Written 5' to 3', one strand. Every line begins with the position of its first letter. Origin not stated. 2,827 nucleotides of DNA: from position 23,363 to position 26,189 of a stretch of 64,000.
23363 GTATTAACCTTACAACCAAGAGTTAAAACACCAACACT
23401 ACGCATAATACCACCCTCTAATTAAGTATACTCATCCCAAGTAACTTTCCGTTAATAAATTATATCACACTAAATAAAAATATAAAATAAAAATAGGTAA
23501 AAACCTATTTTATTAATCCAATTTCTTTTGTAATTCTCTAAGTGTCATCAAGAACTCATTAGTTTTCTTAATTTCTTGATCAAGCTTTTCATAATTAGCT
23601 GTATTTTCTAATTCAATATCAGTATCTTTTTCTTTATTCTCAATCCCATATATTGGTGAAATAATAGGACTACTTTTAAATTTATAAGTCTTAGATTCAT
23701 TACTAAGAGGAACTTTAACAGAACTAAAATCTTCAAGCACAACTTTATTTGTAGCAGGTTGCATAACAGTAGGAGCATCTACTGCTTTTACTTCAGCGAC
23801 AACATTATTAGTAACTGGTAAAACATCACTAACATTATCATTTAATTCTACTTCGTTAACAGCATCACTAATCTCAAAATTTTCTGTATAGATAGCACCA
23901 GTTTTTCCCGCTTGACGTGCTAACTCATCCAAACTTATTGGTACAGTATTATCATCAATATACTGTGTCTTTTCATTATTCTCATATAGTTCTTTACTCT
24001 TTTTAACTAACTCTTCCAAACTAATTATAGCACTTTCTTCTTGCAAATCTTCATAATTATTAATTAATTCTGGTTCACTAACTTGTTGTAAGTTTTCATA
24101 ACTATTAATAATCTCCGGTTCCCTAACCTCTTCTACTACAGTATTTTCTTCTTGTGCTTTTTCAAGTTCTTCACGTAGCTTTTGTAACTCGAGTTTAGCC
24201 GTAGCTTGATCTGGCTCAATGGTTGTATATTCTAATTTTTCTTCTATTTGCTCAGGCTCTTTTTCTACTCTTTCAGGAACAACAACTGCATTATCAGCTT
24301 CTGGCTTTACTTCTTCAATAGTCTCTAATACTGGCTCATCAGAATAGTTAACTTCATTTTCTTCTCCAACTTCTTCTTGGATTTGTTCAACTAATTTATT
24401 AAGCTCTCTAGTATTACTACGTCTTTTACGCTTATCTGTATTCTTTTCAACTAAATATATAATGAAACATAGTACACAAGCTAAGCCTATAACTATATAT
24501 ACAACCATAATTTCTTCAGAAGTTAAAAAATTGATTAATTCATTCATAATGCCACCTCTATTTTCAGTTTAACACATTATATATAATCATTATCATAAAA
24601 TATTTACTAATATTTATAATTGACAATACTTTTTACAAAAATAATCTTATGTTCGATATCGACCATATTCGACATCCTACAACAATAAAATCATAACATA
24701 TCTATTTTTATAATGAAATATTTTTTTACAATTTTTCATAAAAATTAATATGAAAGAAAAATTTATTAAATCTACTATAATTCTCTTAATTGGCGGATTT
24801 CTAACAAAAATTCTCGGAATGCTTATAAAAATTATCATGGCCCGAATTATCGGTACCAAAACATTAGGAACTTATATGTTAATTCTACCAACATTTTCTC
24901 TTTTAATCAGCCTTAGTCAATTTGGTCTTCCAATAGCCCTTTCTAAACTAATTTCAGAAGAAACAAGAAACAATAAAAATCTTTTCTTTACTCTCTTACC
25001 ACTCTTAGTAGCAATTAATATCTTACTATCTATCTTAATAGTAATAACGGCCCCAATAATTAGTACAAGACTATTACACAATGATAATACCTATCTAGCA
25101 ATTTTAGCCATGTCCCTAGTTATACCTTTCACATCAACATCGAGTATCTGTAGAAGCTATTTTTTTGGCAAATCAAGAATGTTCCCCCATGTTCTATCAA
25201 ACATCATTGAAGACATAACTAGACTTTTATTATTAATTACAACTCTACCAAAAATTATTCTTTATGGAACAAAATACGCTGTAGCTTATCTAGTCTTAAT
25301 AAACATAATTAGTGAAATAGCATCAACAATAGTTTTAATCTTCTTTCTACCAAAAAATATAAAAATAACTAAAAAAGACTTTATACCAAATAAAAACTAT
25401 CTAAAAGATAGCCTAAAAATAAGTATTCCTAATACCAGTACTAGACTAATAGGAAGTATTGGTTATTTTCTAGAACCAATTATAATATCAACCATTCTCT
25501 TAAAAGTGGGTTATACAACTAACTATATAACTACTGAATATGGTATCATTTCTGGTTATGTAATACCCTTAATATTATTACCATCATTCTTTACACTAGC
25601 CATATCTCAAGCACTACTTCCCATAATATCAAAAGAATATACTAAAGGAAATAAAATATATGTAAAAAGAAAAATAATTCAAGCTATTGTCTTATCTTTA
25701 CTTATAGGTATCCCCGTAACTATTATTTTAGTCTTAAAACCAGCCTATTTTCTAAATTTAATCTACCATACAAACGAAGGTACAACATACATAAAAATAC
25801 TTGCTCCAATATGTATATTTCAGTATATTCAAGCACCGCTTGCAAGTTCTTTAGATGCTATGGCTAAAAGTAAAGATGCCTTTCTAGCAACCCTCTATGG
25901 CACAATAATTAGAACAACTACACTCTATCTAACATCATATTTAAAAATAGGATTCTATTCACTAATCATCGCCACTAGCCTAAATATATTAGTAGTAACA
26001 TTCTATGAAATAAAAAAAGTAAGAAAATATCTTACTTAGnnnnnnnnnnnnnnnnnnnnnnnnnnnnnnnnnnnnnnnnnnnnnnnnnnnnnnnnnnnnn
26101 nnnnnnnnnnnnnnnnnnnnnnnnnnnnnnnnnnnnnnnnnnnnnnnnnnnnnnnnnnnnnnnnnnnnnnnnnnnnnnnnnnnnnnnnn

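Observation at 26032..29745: Four tandem paralogs, each an internal duplication: eight copies of an unassigned ~150-aa module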

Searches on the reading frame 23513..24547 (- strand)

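Call 3: search_protein_families(library=pfam, proteins=[window:23513-24547:-], max_evalue=1)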
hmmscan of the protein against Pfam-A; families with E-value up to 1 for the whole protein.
window:23513-24547:- (344 aa): 1 family
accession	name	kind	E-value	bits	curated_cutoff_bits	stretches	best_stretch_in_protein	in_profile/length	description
PF06305.16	LapA_dom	-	0.62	10.4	28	0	13-56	20-63/64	Lipopolysaccharide assembly protein A domain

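Call 4: search_protein_families(library=ncbifam, proteins=[window:23513-24547:-], max_evalue=1)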
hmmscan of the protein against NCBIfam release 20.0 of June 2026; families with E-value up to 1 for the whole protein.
window:23513-24547:- (344 aa): 6 families
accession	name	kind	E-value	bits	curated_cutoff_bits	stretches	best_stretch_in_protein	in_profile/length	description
NF009373.0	PRK12736.1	subfamily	0.00085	18.2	452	1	44-196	184-332/394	elongation factor Tu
NF000766.0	PRK00049.1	subfamily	0.0012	17.7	449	1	38-184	180-323/396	elongation factor Tu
NF009372.0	PRK12735.1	subfamily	0.0029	16.5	479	1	38-191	180-329/396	elongation factor Tu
TIGR04561.1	membra_charge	hypoth_equivalog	0.0098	16.1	30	1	13-60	17-67/82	TIGR04561 family membrane protein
TIGR00485.1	EF-Tu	equivalog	0.016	13.9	522.4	1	47-183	187-320/394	elongation factor Tu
NF053549.1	FtsL_Actino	equivalog_domain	0.026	14.4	55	1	13-63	6-56/83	cell division protein FtsL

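Call 19: search_protein_families(library=padloc, proteins=[window:23513-24547:-], max_evalue=1)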
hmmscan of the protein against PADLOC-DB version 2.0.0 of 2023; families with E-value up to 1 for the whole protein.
window:23513-24547:- (344 aa): 0 families

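Call 20: search_protein_families(library=phrogs, proteins=[window:23513-24547:-], max_evalue=1)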
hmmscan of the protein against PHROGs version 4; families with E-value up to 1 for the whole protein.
window:23513-24547:- (344 aa): 4 families
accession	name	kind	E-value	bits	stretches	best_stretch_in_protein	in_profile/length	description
phrog_36841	-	unknown function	0.068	14.3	1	161-222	11-72/85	-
phrog_15599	-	unknown function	0.12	13.6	1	180-244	28-91/145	-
phrog_3485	-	moron, auxiliary metabolic gene and host takeover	0.45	11.7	0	23-59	62-98/123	membrane protein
phrog_6762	-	unknown function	0.59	11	0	15-123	3-109/242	-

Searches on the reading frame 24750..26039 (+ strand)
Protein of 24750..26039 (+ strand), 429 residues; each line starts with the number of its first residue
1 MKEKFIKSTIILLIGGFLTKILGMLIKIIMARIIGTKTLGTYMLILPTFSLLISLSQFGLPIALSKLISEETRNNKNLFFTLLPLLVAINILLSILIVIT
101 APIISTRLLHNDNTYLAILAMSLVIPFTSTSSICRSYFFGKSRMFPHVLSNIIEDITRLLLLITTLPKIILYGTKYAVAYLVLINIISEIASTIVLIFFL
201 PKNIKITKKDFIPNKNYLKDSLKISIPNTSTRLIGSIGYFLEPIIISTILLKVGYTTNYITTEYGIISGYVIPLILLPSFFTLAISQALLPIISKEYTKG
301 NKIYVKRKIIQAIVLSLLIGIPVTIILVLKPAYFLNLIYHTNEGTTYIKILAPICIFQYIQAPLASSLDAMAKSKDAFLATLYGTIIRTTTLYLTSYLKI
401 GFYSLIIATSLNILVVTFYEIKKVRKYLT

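Call 3: search_protein_families(library=pfam, proteins=[window:24750-26039:+], max_evalue=1)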
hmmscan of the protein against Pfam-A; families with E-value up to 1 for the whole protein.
window:24750-26039:+ (429 aa): 4 families
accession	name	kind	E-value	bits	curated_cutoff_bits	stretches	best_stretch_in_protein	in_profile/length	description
PF01943.22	Polysacc_synt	-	3.7e-29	102.5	28.2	1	6-295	2-272/274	Polysaccharide biosynthesis protein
PF01554.23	MatE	-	2.8e-09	37.3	24.9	2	272-393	35-160/161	MatE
PF13440.11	Polysacc_synt_3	-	2.7e-07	30.5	23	2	29-339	1-284/293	Polysaccharide biosynthesis protein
PF03023.19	MurJ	-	5.9e-06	25.6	27.4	1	278-415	246-390/451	Lipid II flippase MurJ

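Call 4: search_protein_families(library=ncbifam, proteins=[window:24750-26039:+], max_evalue=1)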
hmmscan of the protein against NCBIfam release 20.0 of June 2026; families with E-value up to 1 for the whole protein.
window:24750-26039:+ (429 aa): 4 families
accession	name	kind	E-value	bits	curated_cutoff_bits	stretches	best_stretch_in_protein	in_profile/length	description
TIGR02900.1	spore_V_B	equivalog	1.5e-81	274.6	372.3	1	5-427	1-434/488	stage V sporulation protein B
TIGR00797.1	matE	subfamily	9.9e-06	24.7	147.4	1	104-400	103-384/396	MATE family efflux transporter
TIGR01695.1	murJ_mviN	equivalog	8.6e-05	21.4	235.55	1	5-342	2-337/506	murein biosynthesis integral membrane protein MurJ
NF041503.1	WZX_like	subfamily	0.00031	19.9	300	2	151-410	162-412/429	O-unit flippase-like protein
